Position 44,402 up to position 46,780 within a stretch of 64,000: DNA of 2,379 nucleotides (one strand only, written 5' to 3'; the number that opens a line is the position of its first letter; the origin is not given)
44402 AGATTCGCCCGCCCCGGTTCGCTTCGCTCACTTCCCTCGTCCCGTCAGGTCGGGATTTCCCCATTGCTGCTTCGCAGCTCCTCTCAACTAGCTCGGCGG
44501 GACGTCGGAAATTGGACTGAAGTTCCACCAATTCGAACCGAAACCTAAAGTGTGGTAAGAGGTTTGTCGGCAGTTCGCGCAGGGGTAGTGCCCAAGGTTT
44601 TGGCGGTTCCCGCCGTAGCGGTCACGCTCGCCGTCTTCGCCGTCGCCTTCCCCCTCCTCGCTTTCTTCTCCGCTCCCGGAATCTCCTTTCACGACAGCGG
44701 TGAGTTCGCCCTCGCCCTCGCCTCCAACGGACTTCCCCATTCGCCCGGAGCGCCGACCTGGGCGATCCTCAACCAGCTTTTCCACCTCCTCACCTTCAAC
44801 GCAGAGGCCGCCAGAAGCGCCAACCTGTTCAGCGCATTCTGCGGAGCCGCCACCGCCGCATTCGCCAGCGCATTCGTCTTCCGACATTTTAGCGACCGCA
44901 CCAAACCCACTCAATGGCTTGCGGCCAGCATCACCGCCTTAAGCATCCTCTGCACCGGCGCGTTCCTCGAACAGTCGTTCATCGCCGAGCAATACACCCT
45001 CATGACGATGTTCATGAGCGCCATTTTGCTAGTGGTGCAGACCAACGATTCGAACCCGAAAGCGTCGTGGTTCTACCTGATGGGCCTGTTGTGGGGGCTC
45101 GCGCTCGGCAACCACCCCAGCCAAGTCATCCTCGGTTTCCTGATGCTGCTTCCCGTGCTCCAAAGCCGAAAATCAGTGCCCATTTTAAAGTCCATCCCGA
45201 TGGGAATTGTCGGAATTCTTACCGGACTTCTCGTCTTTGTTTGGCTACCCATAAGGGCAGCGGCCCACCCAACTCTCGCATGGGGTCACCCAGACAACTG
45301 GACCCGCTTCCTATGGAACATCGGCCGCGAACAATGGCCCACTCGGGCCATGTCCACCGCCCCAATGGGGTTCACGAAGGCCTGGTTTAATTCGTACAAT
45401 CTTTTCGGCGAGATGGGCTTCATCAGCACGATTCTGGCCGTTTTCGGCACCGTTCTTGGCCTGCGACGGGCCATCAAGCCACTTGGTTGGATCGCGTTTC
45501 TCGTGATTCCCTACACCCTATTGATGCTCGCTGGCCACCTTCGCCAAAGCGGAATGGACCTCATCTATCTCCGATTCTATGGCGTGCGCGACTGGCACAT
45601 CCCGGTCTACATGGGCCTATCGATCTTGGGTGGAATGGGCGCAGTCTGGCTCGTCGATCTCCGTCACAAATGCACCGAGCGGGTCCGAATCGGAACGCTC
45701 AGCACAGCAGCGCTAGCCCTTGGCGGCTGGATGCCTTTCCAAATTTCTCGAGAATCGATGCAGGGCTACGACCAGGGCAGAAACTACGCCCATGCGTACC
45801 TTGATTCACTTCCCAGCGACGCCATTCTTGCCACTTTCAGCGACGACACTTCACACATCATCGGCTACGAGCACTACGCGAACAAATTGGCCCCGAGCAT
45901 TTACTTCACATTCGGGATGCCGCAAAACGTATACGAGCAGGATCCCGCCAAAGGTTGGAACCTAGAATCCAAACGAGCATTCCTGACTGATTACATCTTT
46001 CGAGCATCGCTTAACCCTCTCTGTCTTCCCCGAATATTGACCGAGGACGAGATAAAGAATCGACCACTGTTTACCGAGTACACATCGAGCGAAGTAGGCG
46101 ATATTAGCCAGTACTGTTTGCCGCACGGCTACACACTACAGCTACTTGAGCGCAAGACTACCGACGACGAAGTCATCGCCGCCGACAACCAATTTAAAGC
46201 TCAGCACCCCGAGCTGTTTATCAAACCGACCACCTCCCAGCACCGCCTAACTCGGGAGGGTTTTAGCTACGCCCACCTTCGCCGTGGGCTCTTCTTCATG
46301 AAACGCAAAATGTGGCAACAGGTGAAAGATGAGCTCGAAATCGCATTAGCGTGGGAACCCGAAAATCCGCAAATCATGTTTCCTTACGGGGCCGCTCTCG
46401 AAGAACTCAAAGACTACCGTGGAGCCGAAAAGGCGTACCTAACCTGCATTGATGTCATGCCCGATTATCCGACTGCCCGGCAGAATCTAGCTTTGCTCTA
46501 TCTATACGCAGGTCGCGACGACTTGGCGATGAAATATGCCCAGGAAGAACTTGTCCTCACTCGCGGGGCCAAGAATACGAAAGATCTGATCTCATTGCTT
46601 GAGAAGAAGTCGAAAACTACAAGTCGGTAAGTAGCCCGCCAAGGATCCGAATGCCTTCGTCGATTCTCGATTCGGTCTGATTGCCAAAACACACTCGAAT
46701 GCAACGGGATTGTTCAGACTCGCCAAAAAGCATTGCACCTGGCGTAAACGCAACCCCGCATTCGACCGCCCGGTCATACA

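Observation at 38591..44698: ~5.8-kb AT-richer island bracketed by an imperfect direct repeat built from the 5' end of the DUF2723 membrane-protein gene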

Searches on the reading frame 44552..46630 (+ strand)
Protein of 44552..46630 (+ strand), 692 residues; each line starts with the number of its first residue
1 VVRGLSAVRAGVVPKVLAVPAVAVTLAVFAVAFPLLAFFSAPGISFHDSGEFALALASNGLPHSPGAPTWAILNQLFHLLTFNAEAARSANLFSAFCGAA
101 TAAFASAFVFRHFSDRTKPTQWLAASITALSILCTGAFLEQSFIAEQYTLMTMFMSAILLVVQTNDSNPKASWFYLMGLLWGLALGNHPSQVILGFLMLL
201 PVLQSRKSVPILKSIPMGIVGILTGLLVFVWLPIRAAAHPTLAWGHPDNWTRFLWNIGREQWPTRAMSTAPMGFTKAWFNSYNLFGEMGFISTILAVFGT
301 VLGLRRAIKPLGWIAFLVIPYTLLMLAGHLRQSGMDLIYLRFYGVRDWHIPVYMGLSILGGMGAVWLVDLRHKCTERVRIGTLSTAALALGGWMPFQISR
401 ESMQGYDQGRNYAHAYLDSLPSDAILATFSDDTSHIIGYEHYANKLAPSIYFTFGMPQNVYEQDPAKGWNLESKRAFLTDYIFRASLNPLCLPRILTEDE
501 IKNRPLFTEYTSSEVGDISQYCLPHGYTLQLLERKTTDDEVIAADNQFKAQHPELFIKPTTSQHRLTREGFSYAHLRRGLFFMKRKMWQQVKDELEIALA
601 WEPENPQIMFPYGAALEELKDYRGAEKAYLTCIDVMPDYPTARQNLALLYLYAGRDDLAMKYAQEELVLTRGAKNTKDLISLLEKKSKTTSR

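Call 8: search_protein_families(library=pfam, proteins=[window:44552-46630:+], max_evalue=0.01)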
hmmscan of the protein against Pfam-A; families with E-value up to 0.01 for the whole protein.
window:44552-46630:+ (692 aa): 5 families
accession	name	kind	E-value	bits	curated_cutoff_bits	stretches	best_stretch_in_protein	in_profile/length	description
PF11028.14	TMEM260-like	-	1.3e-17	64.6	24.2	1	48-200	1-168/179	Protein O-mannosyl-transferase TMEM260-like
PF13231.12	PMT_2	-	2.4e-05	25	26.1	1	72-230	8-155/160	Dolichyl-phosphate-mannose-protein mannosyltransferase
PF07719.23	TPR_2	-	5.8e-05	23.4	27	0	613-639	8-34/34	Tetratricopeptide repeat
PF13431.12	TPR_17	-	0.0024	18.5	24.4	0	628-659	1-32/34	Tetratricopeptide repeat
PF14559.12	TPR_19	-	0.0028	18.4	25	0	588-628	7-47/68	Tetratricopeptide repeat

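Call 9: find_encoding_contigs(protein=window:44552-46630:+, flank=10000, max_places=10)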
Protein window:44552-46630:+ (692 aa): 2 contigs read that carry it; 1 place shown.
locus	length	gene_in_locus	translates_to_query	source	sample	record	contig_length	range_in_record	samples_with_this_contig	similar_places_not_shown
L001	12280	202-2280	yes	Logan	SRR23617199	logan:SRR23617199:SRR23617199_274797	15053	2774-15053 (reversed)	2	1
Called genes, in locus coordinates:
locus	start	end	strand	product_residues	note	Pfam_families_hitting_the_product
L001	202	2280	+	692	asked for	PF11028:TMEM260_N, PF13231:PMT_2 (weak)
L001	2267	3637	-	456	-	PF00392:GntR, PF00155:Aminotran_1_2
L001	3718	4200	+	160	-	PF07617:DUF1579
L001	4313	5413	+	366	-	PF04055:Radical_SAM, PF19288:CofH_C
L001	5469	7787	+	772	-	PF08531:Bac_rhamnosid_N (weak), PF17389:Bac_rhamnosid6H, PF17390:Bac_rhamnosid_C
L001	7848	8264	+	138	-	-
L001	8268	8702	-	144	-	PF00583:Acetyltransf_1, PF13673:Acetyltransf_10, PF13508:Acetyltransf_7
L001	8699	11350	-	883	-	PF01751:Toprim, PF01131:Topoisom_bac, PF13368:Toprim_C_rpt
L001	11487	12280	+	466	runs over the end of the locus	PF04473:DUF553 (weak), PF01841:Transglut_core, PF13471:Transglut_core3 (weak)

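Call 10: find_related_loci(query=window:44552-46627:+, collection=genome_contigs, flank=10000)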
Query window:44552-46627:+ (692 aa) in genome_contigs; peptide patterns used: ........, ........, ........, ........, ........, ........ (x = any residue, [..] = any of these).
40 stretches matched a pattern; 19 encode a relative of the query (tblastn E <= 1e-3); 19 distinct loci.
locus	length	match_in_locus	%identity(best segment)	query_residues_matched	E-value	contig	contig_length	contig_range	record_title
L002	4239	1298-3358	70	2-692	0e+0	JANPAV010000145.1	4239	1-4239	MAG: Armatimonadota bacterium isolate VAR_79_metabat_147 VAR_79_k141_255499, whole genome shotgun sequence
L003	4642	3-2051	70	5-687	0e+0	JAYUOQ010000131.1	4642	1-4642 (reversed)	MAG: Armatimonadota bacterium isolate GL103_UP_concoct_32 GL103_UP_concoct_32_130, whole genome shotgun sequence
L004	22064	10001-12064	65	1-688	0e+0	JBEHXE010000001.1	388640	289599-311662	MAG: Armatimonadota bacterium isolate ES1.bin.37 NODE_26_length_388640_cov_6.685575, whole genome shotgun sequence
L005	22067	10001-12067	37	6-689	2e-130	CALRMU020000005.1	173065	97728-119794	MAG: Synechococcus sp. UW140 isolate JJ-DHS1A4C2-339-1-mx-bin518 genome assembly, contig: JJ-OR15-03-C22, whole genome s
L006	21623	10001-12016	37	21-692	9e-124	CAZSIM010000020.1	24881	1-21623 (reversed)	MAG TPA_asm: uncultured Fimbriimonadaceae bacterium isolate SRP344714_co2_90 genome assembly, contig: NODE_5082_length_2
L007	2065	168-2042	37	28-654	5e-126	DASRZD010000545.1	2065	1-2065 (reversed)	MAG TPA_asm: Armatimonadota bacterium isolate SMAG_U14142 k141_1605222, whole genome shotgun sequence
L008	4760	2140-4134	34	27-692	4e-112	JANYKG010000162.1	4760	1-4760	MAG: Armatimonadetes bacterium isolate GL140_5_metabinner_15 GL140_5_k141_1924034, whole genome shotgun sequence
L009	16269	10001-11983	34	26-667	4e-105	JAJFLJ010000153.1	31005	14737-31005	MAG: Candidatus Sumerlaeota bacterium isolate OFTM212 OFTM212_152, whole genome shotgun sequence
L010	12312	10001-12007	34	22-674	3e-104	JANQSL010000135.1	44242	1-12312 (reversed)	MAG: Candidatus Sumerlaeia bacterium isolate IP29b_bin.95 k99_616589, whole genome shotgun sequence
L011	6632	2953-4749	36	41-648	2e-95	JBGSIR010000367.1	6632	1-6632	MAG: Fimbriimonadaceae bacterium isolate JTS-AC136 k141_1758010, whole genome shotgun sequence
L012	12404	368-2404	31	24-687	8e-95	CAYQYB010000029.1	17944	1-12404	MAG TPA_asm: uncultured Verrucomicrobiota bacterium isolate SRP220891_co2_89 genome assembly, contig: NODE_4924_length_1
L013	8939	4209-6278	32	10-688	4e-93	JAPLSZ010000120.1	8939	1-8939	MAG: Kiritimatiellaeota bacterium isolate LacPavin_0419_WC90_MAG_64_8 LacPavin_0419_WC90_scaffold_1070777, whole genome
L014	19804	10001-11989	33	40-649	7e-91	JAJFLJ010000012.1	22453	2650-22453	MAG: Candidatus Sumerlaeota bacterium isolate OFTM212 OFTM212_11, whole genome shotgun sequence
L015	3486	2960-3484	79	2-176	7e-83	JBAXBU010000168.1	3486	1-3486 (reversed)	MAG: Armatimonadota bacterium isolate ELA175 MAG175_168, whole genome shotgun sequence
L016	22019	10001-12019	31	38-691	2e-81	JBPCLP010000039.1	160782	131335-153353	MAG: Candidatus Sumerlaeaceae bacterium isolate TH_ant_mag_81 S1Ck127_5103485_flag_0_multi_11.9986_len_160782, whole gen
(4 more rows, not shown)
